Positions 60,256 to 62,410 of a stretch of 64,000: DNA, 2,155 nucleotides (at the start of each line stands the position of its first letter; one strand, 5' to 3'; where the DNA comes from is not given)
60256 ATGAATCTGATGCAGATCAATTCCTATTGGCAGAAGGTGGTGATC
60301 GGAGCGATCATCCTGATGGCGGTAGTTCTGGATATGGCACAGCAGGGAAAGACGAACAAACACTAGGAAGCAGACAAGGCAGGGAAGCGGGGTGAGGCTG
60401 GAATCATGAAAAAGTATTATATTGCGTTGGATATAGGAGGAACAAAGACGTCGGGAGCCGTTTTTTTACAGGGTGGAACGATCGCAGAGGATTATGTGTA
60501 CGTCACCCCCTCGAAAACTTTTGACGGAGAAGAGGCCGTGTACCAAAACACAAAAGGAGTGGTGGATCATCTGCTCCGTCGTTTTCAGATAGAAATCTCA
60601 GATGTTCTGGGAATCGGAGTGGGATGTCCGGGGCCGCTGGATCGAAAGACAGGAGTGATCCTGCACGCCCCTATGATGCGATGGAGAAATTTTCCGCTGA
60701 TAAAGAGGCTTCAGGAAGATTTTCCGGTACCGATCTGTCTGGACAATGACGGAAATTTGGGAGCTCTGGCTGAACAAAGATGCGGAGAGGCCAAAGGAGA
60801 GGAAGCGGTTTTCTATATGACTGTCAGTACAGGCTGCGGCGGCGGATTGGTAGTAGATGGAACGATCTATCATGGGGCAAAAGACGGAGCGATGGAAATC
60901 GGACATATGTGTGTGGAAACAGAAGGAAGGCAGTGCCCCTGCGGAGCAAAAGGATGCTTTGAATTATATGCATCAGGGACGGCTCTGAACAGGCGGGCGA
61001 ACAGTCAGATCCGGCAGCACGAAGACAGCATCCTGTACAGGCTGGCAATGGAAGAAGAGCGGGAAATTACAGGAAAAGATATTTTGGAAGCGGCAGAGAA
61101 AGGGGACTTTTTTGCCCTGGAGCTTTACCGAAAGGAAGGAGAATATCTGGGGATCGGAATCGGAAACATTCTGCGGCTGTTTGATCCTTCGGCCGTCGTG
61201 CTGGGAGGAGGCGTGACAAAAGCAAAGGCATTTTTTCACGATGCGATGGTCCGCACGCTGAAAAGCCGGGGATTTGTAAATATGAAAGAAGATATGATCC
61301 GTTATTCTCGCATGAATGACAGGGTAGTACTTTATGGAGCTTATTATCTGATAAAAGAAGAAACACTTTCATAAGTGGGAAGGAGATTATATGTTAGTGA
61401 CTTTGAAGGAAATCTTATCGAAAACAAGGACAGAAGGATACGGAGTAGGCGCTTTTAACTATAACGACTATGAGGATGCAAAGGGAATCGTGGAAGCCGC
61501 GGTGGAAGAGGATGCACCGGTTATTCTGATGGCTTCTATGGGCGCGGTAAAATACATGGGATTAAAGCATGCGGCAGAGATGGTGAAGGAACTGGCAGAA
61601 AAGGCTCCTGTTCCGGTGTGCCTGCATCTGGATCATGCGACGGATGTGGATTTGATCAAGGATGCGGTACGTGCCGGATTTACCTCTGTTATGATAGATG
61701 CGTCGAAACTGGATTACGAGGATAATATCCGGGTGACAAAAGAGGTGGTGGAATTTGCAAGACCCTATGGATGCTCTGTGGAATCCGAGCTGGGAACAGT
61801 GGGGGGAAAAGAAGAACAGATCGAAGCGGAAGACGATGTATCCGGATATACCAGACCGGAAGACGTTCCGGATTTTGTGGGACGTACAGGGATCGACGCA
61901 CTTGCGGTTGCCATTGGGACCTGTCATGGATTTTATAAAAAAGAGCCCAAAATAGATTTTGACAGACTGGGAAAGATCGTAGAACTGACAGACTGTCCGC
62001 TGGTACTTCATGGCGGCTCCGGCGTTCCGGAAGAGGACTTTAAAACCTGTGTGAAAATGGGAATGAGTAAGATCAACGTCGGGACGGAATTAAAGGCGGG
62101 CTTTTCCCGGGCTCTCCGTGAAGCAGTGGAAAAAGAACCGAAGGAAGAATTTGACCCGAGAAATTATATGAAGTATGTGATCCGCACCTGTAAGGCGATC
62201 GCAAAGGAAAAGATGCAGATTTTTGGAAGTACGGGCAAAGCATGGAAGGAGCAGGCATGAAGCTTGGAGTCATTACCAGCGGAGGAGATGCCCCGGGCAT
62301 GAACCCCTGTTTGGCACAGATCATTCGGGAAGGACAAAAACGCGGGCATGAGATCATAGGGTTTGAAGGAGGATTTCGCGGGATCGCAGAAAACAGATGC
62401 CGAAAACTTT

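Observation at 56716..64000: Sugar catabolic cassette with a PfkA-family kinase lacking canonical fructose-6-phosphate contacts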

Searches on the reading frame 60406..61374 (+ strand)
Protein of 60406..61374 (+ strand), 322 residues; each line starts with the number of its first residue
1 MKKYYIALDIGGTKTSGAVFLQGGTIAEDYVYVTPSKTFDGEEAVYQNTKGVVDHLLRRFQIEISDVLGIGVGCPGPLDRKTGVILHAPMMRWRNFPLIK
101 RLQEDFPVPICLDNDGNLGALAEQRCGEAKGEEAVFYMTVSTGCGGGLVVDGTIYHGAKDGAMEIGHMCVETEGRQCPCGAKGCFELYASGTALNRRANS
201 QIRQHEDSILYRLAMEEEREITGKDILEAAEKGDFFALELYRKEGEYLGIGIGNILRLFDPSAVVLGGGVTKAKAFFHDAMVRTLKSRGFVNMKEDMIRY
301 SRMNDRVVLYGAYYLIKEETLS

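Call 4: search_protein_families(library=pfam, proteins=[window:60406-61374:+])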
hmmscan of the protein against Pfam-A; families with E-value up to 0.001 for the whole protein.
window:60406-61374:+ (322 aa): 2 families
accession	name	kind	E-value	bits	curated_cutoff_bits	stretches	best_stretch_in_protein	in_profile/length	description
PF00480.26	ROK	-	2.8e-66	224.5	22.9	1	5-318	1-293/294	ROK family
PF01869.26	BcrAD_BadFG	-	8.2e-05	22.7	31.5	1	8-76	3-71/271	BadF/BadG/BcrA/BcrD ATPase family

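Call 5: search_protein_families(library=ncbifam, proteins=[window:60406-61374:+])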
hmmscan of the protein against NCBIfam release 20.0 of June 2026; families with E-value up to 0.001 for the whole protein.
window:60406-61374:+ (322 aa): 13 families
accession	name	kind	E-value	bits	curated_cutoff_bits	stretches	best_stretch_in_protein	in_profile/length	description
TIGR00744.1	ROK_glcA_fam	subfamily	2.1e-61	207.9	260.35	1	6-319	1-311/318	ROK family glucokinase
NF047937.1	TransRegNagC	equivalog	4.4e-41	141.4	650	1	42-319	115-386/399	DNA-binding transcriptional regulator NagC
NF049930.1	TransRegMlc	equivalog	3.2e-38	132.1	530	1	43-318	122-391/405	sugar metabolism global transcriptional regulator Mlc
NF007251.0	PRK09698.1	equivalog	2.4e-35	122.3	253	1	1-318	4-298/304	allose kinase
NF003461.0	PRK05082.1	subfamily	6.2e-31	107.8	283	1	6-319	4-289/291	N-acetylmannosamine kinase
NF045551.1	GK_Pyrobac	equivalog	1.2e-27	97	500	1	66-316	47-280/294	ATP-dependent glucokinase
NF009835.0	PRK13310.1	equivalog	2.2e-27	96.1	380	1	5-314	2-298/303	N-acetylglucosamine kinase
NF047821.1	NactlManKinNanK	equivalog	6.1e-27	94.9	450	1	6-278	4-251/288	N-acetylmannosamine kinase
NF007108.0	PRK09557.1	equivalog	8.7e-26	90.9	443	1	6-287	4-271/303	fructokinase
NF042998.1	bglucokin_BglK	equivalog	1.3e-22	80.4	550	1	7-316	5-285/291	beta-glucoside kinase BglK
NF045550.1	FrctkaseScrK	equivalog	3.8e-14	52.8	400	1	1-198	1-194/293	fructokinase ScrK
NF009836.0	PRK13311.1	equivalog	1.9e-10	40.4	551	1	61-205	51-204/256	N-acetyl-D-glucosamine kinase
NF045942.1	PolPhglucPhase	equivalog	4.4e-09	36.4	250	1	7-172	4-163/242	polyphosphate--glucose phosphotransferase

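Call 46: search_solved_structures(query=window:60406-61374:+, max_evalue=1e-15)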
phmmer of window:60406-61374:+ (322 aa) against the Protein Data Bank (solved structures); distinct sequences matched with E-value up to 1e-15: 20.
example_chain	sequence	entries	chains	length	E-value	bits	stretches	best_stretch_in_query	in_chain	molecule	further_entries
2qm1_A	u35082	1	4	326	1.7e-47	165.3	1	2-306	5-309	Glucokinase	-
3vgk_A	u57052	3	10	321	3e-42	148.1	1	6-277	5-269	Glucokinase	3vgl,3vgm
3eo3_A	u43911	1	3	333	5.1e-42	147.3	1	6-278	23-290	Bifunctional UDP-N-acetylglucosamine 2-epimerase/N-acetylmannosamine kinase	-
2yhy_A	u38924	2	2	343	5.6e-42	147.1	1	6-278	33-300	BIFUNCTIONAL UDP-N-ACETYLGLUCOSAMINE 2-EPIMERASE/N-ACETYLMANNOSAMINE KINASE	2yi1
2yhw_A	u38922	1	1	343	1.1e-41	146.2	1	6-278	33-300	BIFUNCTIONAL UDP-N-ACETYLGLUCOSAMINE 2-EPIMERASE/N-ACETYLMANNOSAMINE KINASE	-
3vov_A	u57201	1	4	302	8.3e-40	140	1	6-311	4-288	Glucokinase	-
5f7r_E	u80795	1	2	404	1.7e-33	119.3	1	63-290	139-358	Lmo0178 protein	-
5f7p_E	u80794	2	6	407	1.8e-33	119.2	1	63-290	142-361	Lmo0178 protein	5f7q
1z05_A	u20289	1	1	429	2.6e-32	115.4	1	53-312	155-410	transcriptional regulator, ROK family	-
3bp8_A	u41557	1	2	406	1.3e-24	90.1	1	52-282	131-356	Putative NAGC-like transcriptional regulator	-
1z6r_A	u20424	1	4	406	1.5e-24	89.9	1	53-282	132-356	Mlc protein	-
9srt_D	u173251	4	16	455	2e-24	89.5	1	53-282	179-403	DNA-binding transcriptional repressor Mlc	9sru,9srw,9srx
4htl_A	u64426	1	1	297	4.2e-23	85.1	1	7-319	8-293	Beta-glucoside kinase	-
1xc3_A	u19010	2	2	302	7.2e-21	77.8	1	59-199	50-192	Putative fructokinase | fructokinase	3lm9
3ohr_A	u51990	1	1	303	7.4e-21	77.8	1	59-199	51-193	Putative fructokinase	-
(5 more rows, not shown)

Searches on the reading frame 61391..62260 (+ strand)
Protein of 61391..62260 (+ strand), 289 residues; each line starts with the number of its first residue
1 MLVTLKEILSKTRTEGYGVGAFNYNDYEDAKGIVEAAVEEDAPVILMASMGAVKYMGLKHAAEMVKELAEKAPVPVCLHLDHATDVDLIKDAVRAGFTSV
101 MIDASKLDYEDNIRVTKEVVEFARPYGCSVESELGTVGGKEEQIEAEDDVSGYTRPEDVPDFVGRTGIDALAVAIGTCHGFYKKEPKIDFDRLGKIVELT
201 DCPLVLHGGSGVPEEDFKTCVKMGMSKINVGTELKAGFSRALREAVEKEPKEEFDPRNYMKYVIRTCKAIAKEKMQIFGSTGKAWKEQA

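Call 4: search_protein_families(library=pfam, proteins=[window:61391-62260:+])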
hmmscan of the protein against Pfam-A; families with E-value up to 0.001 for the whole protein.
window:61391-62260:+ (289 aa): 1 family
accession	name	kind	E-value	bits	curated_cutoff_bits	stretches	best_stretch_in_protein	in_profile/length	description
PF01116.26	F_bP_aldolase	-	1e-103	347.2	25.5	1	3-283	1-277/277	Fructose-bisphosphate aldolase class-II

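Call 5: search_protein_families(library=ncbifam, proteins=[window:61391-62260:+])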
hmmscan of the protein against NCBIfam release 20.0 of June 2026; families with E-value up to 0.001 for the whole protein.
window:61391-62260:+ (289 aa): 20 families
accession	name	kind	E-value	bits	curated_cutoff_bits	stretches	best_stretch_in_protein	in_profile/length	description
TIGR01859.1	fruc_bis_ald_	equivalog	6e-101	337.9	343.05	1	2-284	1-282/282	class II fructose-1,6-bisphosphate aldolase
NF009497.0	PRK12857.1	equivalog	1e-100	336.6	423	1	1-284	2-284/284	class II fructose-1,6-bisphosphate aldolase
NF006626.0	PRK09195.1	subfamily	1.5e-95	319.6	384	1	1-284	2-284/284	tagatose-bisphosphate aldolase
NF009374.0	PRK12737.1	subfamily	7.5e-95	317.2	383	1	2-283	3-283/284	tagatose-bisphosphate aldolase subunit GatY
TIGR00167.1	cbbA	subfamily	3.5e-91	305.6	215.6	1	1-284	2-290/290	ketose-bisphosphate aldolase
TIGR01858.1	tag_bisphos_ald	equivalog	5.2e-89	298.1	443.55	1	3-284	2-282/282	tagatose bisphosphate family class II aldolase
NF006042.0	PRK08185.1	subfamily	6.3e-81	271.8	405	1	1-284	1-284/287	hypothetical protein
NF006376.0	PRK08610.1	equivalog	1.3e-78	264.6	527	1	2-284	3-285/286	class II fructose-bisphosphate aldolase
NF005284.0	PRK06801.1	equivalog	3.2e-78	263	406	1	2-284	3-286/286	ketose 1,6-bisphosphate aldolase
NF005823.0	PRK07709.1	equivalog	9.5e-77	258.6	545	1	2-284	3-285/285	class II fructose-bisphosphate aldolase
NF005288.0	PRK06806.1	equivalog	6.1e-74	248.8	396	1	2-283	3-280/281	class II fructose-bisphosphate aldolase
NF005943.0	PRK07998.1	equivalog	1.2e-72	244.7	364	1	2-279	3-276/283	class II aldolase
NF004493.0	PRK05835.1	equivalog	5.2e-72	242.7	558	2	1-215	1-218/307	class II fructose-bisphosphate aldolase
NF009375.0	PRK12738.1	equivalog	8.7e-70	235.1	542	1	3-283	4-283/286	tagatose-bisphosphate aldolase subunit KbaY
NF005481.0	PRK07084.1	equivalog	7.2e-65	219.3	511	2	2-224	12-243/324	class II fructose-bisphosphate aldolase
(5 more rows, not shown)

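Call 55: search_solved_structures(query=window:61391-62260:+, max_evalue=1e-20)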
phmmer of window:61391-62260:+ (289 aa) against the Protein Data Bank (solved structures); distinct sequences matched with E-value up to 1e-20: 20.
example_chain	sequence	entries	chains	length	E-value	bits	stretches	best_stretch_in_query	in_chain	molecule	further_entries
2fjk_A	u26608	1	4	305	8.3e-74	251.7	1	1-216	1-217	Fructose-bisphosphate aldolase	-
1rv8_A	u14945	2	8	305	9e-74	251.6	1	1-215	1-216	fructose-1,6-bisphosphate aldolase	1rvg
7nc7_A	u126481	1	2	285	4.7e-71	242.7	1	2-284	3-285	Fructose-bisphosphate aldolase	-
7ncc_A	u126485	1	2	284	5.5e-71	242.5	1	2-284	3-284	Putative class II fructose-1,6-bisphosphate aldolase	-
4to8_A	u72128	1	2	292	1.6e-68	234.4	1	2-284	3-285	Fructose-1,6-bisphosphate aldolase, class II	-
3q94_A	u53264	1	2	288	1.3e-67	231.4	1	2-284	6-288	Fructose-bisphosphate aldolase, class II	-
3c4u_A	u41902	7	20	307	2.7e-67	230.4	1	1-220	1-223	Fructose-bisphosphate aldolase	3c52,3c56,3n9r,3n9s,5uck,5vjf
5ucs_A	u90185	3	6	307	7.8e-67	228.9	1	1-221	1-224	Fructose-bisphosphate aldolase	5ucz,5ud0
5ucn_A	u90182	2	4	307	1.7e-66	227.7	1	1-220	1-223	Fructose-bisphosphate aldolase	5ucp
5ud1_A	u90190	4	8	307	3.3e-66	226.8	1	1-220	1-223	Fructose-bisphosphate aldolase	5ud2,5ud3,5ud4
1gvf_A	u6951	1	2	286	5.6e-63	216.2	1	2-282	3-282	TAGATOSE-BISPHOSPHATE ALDOLASE AGAY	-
3gak_A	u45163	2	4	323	1.4e-62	214.9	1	2-220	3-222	Fructose-bisphosphate aldolase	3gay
2isv_A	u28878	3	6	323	9.5e-62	212.2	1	2-220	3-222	Putative fructose-1,6-bisphosphate aldolase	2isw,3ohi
3gb6_A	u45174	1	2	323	1.8e-61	211.3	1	2-220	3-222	Fructose-bisphosphate aldolase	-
8q58_A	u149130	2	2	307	1.6e-59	204.9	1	6-284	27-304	Ketose-bisphosphate aldolase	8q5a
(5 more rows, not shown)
